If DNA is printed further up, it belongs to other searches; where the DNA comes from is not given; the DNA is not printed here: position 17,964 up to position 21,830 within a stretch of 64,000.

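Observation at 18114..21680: Single ORF fusing an LptF/G-type inner-membrane permease to an LptD/OstA-like outer-membrane protein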

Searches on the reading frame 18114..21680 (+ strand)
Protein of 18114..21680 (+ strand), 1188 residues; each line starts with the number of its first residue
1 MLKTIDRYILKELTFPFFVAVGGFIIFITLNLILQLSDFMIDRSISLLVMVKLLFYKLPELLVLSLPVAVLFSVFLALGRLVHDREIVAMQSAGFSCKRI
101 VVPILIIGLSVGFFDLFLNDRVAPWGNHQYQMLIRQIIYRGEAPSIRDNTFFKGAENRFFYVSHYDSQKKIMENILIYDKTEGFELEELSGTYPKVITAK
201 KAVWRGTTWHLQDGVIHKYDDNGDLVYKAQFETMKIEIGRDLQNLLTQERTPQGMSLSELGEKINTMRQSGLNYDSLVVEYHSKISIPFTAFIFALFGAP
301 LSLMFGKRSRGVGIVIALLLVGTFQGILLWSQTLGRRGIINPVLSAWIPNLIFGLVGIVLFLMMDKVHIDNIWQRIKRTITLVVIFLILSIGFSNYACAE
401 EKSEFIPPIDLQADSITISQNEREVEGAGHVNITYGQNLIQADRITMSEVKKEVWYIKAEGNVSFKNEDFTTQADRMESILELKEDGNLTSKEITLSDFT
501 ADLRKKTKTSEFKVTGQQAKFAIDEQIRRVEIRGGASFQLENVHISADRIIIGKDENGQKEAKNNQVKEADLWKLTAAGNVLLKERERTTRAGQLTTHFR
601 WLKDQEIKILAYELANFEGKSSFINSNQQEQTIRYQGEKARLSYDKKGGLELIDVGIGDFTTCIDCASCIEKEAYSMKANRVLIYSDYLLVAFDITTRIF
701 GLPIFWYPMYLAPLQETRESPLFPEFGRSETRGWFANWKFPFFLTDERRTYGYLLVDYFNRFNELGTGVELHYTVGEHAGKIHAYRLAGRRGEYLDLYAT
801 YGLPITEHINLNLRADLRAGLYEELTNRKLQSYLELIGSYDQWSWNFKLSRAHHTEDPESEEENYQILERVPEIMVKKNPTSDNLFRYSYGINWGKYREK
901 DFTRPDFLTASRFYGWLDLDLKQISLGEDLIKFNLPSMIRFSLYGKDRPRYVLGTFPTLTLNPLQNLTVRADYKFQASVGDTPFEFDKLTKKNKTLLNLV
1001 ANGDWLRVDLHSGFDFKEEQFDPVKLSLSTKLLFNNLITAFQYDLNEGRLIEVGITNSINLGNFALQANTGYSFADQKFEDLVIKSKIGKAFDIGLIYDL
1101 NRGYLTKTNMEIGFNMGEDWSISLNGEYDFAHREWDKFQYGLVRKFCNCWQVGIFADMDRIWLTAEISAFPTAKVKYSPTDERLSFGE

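Call 3: search_protein_families(library=pfam, proteins=[window:18114-21680:+], max_evalue=1)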
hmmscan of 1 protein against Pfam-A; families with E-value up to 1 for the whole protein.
window:18114-21680:+ (1188 aa): 2 families
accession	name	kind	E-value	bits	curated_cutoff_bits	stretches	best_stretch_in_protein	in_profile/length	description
PF03739.19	LptF_LptG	-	1.3e-93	314.3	27.9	1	7-362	1-352/353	Lipopolysaccharide export system permease LptF/LptG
PF03968.19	LptD_N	-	3.9e-06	27.5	20.4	1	412-556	3-111/113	LptA/(LptD N-terminal domain) LPS transport protein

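Call 4: search_protein_families(library=ncbifam, proteins=[window:18114-21680:+], max_evalue=1)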
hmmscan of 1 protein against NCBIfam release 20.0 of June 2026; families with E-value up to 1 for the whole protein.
window:18114-21680:+ (1188 aa): 6 families
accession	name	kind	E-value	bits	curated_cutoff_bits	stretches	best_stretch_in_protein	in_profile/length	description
TIGR04407.1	LptF_YjgP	equivalog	2e-59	201.1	230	1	5-361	2-345/347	LPS export ABC transporter permease LptF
TIGR04408.1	LptG_lptG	equivalog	1.1e-55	188.7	240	1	4-362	1-349/351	LPS export ABC transporter permease LptG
TIGR03002.1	outer_YhbN_LptA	equivalog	3.6e-07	30.1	71.7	1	402-468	3-71/142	lipopolysaccharide transport periplasmic protein LptA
NF002997.0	PRK03761.1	equivalog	5.7e-07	28.1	683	1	407-492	49-137/783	LPS assembly protein LptD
NF009543.0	PRK12921.1-5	equivalog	0.068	12.3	339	1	361-454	73-159/305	oxidoreductase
NF011132.0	PRK14553.3-1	equivalog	0.074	13.3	133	1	958-1011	41-92/106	ribosomal-processing cysteine protease Prp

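Call 6: find_homologous_proteins(query=window:18114-21680:+, max_evalue=0.00001)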
Query window:18114-21680:+ (1188 aa): 111 proteins with E <= 0.00001 among 8000 candidates.
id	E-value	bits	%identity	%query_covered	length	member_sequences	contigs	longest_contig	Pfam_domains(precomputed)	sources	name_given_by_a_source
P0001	0.0e+0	2725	100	100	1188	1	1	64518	PF03968.20,PF03739.20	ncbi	-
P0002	0.0e+0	1634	60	100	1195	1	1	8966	PF03739.20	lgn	-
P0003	0.0e+0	1053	43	100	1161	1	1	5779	PF03739.20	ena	-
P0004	0.0e+0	1043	45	47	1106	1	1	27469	PF03968.20,PF03739.20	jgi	-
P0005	5.4e-296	1003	42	100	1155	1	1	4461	PF03739.20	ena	-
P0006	1.0e-294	999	41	100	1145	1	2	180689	PF03739.20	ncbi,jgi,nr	ncbi:MAG: LptF/LptG family permease [Candidatus Acetothermia bacterium]|jgi:lipopolysaccharide expor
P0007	2.1e-290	985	41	100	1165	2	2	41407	PF03739.20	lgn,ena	-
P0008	4.5e-288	977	41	100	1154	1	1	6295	PF03739.20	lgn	-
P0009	6.4e-285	966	41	100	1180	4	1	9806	PF03739.20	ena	-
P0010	1.5e-282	959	40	100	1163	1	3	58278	PF03739.20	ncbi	ncbi:MAG: LptF/LptG family permease [Candidatus Bipolaricaulia bacterium]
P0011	2.5e-265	902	39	100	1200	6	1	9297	PF03739.20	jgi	jgi:lipopolysaccharide export system permease protein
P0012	5.9e-253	861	37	100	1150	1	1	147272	PF03739.20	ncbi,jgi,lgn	jgi:LPS export ABC transporter permease LptF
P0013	2.7e-252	858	37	100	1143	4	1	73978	PF03968.20,PF03739.20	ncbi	-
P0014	4.1e-251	854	38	100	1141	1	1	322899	PF03968.20,PF03739.20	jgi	jgi:lipopolysaccharide export system permease protein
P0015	2.1e-248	845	37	100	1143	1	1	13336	PF03739.20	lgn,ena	-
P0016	2.9e-247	842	37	100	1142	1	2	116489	PF03739.20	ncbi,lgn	-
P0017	6.6e-247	841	36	100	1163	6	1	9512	PF03739.20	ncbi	-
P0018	4.7e-239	815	36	100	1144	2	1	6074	PF03739.20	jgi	jgi:LPS export ABC transporter permease LptF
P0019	4.3e-238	811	36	100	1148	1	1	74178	PF03739.20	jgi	jgi:LPS export ABC transporter permease LptG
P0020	6.6e-237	807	35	100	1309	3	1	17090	PF03739.20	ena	-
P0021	3.0e-236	805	37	100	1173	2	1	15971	PF03739.20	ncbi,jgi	-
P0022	8.8e-235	800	38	100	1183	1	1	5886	PF03739.20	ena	-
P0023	2.4e-233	796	35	100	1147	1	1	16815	PF03739.20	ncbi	-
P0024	5.2e-233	794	34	100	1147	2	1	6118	PF03739.20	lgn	-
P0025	7.3e-230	784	35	100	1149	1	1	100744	PF03739.20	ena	-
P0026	1.3e-229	783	34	100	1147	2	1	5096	PF03739.20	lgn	-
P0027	4.0e-225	768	35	100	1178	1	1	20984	PF03739.20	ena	-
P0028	6.2e-223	761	36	100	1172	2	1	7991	PF03739.20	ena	-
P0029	1.4e-222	760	35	100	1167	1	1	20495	PF03739.20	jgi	jgi:LPS export ABC transporter permease LptF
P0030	4.1e-220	752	35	100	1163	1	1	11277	PF03739.20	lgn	-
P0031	2.0e-219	750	47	64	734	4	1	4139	PF03968.20,PF03739.20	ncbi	ncbi:MAG: LptF/LptG family permease, partial [Candidatus Bipolaricaulia bacterium]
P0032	7.3e-216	738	35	100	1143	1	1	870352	PF03739.20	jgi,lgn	jgi:LPS export ABC transporter permease LptF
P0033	5.2e-214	732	34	100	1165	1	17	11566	PF03739.20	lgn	-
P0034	7.8e-197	675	41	42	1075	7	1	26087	PF03739.20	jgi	jgi:lipopolysaccharide export system permease protein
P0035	2.0e-193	663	42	42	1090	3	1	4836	PF03739.20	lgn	-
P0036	4.2e-193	662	40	42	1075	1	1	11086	PF03968.20,PF03739.20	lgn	-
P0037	5.5e-192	659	41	42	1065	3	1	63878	PF03739.20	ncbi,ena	-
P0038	1.9e-189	650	45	59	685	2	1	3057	PF03968.20,PF03739.20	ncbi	ncbi:MAG: LptF/LptG family permease, partial [Candidatus Bipolaricaulia bacterium]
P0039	8.7e-186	638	41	45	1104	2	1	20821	PF03739.20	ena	-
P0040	3.2e-185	636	40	45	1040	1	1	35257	PF03739.20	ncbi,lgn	-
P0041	2.0e-184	634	38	45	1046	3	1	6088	PF03739.20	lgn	-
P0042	1.7e-181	624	40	45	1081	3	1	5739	PF03739.20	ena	-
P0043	3.7e-180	619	40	45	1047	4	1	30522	PF03739.20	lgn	-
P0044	8.4e-169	582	41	42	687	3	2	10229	PF03739.20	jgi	jgi:LPS export ABC transporter permease LptG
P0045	6.1e-168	579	39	45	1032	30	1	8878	PF03739.20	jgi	-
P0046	5.2e-163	563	34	47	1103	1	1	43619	PF03739.20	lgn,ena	-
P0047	1.6e-162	561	33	47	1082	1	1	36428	PF03739.20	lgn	-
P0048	1.8e-154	534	34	46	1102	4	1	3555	PF03739.20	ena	-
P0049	2.9e-146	507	36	41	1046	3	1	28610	PF03739.20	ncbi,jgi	-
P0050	6.6e-110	387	33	45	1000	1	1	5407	PF03739.20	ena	-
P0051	2.8e-107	378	32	42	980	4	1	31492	PF03739.20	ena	-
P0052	3.0e-107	378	34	41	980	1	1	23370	PF03739.20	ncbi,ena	-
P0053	1.8e-105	372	39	29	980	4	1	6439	PF03739.20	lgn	-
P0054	6.3e-105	370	33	45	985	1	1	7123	PF03739.20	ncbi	ncbi:MAG: LptF/LptG family permease [Candidatus Bipolaricaulota bacterium]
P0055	7.8e-105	370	34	42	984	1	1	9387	PF03739.20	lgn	-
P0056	1.2e-102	363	32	46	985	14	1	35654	PF03739.20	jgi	jgi:lipopolysaccharide export system permease protein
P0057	2.8e-102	362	39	29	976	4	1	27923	PF03739.20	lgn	-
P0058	2.9e-102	361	33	40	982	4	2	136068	PF03739.20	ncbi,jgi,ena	-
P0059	7.6e-102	360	32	45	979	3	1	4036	PF03739.20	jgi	-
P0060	2.4e-101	358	33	44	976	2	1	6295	PF03739.20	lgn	-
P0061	2.8e-100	355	33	45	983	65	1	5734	PF03739.20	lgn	-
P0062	5.8e-100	354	31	43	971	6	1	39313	PF03739.20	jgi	-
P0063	4.4e-99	351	32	45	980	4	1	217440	PF03739.20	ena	-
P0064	9.9e-99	350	34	42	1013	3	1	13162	PF03739.20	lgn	-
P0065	2.2e-98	349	38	29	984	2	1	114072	PF03739.20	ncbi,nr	ncbi:LptF/LptG family permease [Candidatus Bipolaricaulota bacterium]|nr:LptF/LptG family permease [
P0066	2.7e-98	348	37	29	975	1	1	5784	PF03739.20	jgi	jgi:lipopolysaccharide export LptBFGC system permease protein LptF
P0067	4.0e-98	348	32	44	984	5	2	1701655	PF03739.20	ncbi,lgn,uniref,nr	ncbi:MAG: hypothetical protein BIP78_1360 [Candidatus Bipolaricaulis sibiricus]|uniref:YjgP/YjgQ fam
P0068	6.7e-98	347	38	29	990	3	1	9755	PF03739.20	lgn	-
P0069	7.3e-80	287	30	30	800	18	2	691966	PF03739.20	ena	-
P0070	2.2e-70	256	28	30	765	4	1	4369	PF03739.20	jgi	-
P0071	1.9e-67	246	31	30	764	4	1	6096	PF03739.20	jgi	jgi:LPS export ABC transporter permease LptG/LPS export ABC transporter permease LptF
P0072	2.9e-66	242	30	37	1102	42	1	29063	PF03739.20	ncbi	-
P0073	2.8e-63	232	28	30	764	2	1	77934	PF03739.20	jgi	jgi:LPS export ABC transporter permease LptG/LPS export ABC transporter permease LptF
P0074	6.3e-63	231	28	30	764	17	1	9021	PF03739.20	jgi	-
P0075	9.6e-63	231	25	30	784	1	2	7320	PF03739.20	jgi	jgi:LPS export ABC transporter permease LptF/LPS export ABC transporter permease LptG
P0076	2.0e-61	226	28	30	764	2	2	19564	PF03739.20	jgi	-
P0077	1.7e-60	223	24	31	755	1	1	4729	PF03739.20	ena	-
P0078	1.9e-58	216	25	30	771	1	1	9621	PF03739.20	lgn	-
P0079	1.3e-57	214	25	31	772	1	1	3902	PF03739.20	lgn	-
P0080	1.6e-56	210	27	30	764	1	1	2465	PF03739.20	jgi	-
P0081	2.0e-56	210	25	31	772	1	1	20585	PF03739.20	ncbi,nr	ncbi:MAG: LPS export ABC transporter permease LptF [Candidatus Aminicenantes bacterium]|nr:LPS expor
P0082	2.8e-55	206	25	30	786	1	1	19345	PF03739.20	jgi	jgi:LPS export ABC transporter permease LptF/LPS export ABC transporter permease LptG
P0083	7.9e-55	204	23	32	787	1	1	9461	PF03739.20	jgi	jgi:lipopolysaccharide export system permease protein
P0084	1.5e-54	203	28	30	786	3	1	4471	PF03739.20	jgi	-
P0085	2.0e-54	203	24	30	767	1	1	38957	PF03739.20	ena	-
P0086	5.0e-54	202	24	28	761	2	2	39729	PF03739.20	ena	-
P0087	8.0e-54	201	23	29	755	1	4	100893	PF03739.20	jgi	jgi:LPS export ABC transporter permease LptF/LPS export ABC transporter permease LptG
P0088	1.3e-53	200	24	30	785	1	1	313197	PF03739.20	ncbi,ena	-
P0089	2.3e-53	200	23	29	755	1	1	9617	PF03739.20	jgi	jgi:LPS export ABC transporter permease LptF/LPS export ABC transporter permease LptG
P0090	7.4e-53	198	23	31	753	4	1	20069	PF03739.20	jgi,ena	-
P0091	9.8e-53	197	25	30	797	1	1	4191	PF03739.20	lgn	-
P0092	2.5e-52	196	25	30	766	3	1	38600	PF03739.20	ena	-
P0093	3.8e-52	195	23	31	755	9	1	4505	PF03739.20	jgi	-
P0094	5.9e-52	195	24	31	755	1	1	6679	PF03739.20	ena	-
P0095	8.9e-52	194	23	29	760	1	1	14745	PF03739.20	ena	-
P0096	3.4e-50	189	26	30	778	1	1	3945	PF03739.20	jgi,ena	-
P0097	1.3e-49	187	23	29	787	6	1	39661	PF03739.20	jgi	jgi:LPS export ABC transporter permease LptF/LPS export ABC transporter permease LptG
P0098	3.2e-49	186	23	29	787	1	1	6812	PF03739.20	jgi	jgi:LPS export ABC transporter permease LptF/LPS export ABC transporter permease LptG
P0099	6.3e-49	185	24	30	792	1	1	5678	PF03739.20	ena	-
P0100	4.0e-47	179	23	32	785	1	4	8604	PF03739.20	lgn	-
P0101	3.2e-46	176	20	30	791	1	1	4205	PF03739.20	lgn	-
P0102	3.3e-46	176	23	30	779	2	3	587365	PF03739.20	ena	-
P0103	7.8e-46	175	26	29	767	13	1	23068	PF03739.20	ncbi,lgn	-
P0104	1.6e-45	174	25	31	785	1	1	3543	PF03739.20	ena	-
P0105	6.9e-44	168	25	29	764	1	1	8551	PF03739.20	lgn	-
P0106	4.5e-43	165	27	26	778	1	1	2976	PF03739.20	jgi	jgi:LPS export ABC transporter permease LptG/LPS export ABC transporter permease LptF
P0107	5.5e-39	152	24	28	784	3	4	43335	PF03739.20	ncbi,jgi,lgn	jgi:LPS export ABC transporter permease LptG/LPS export ABC transporter permease LptF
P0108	5.0e-36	142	25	30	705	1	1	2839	PF03739.20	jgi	jgi:LPS export ABC transporter permease LptG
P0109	4.1e-31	126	23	31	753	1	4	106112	PF03739.20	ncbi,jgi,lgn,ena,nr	ncbi:MAG: LptF/LptG family permease [Deltaproteobacteria bacterium]|nr:LptF/LptG family permease [De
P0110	2.1e-29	120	24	30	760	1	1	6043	PF03739.20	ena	-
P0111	2.7e-29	120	24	30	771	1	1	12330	PF03739.20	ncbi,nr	ncbi:MAG TPA: LptF/LptG family permease [Pyrinomonadaceae bacterium]|nr:LptF/LptG family permease [P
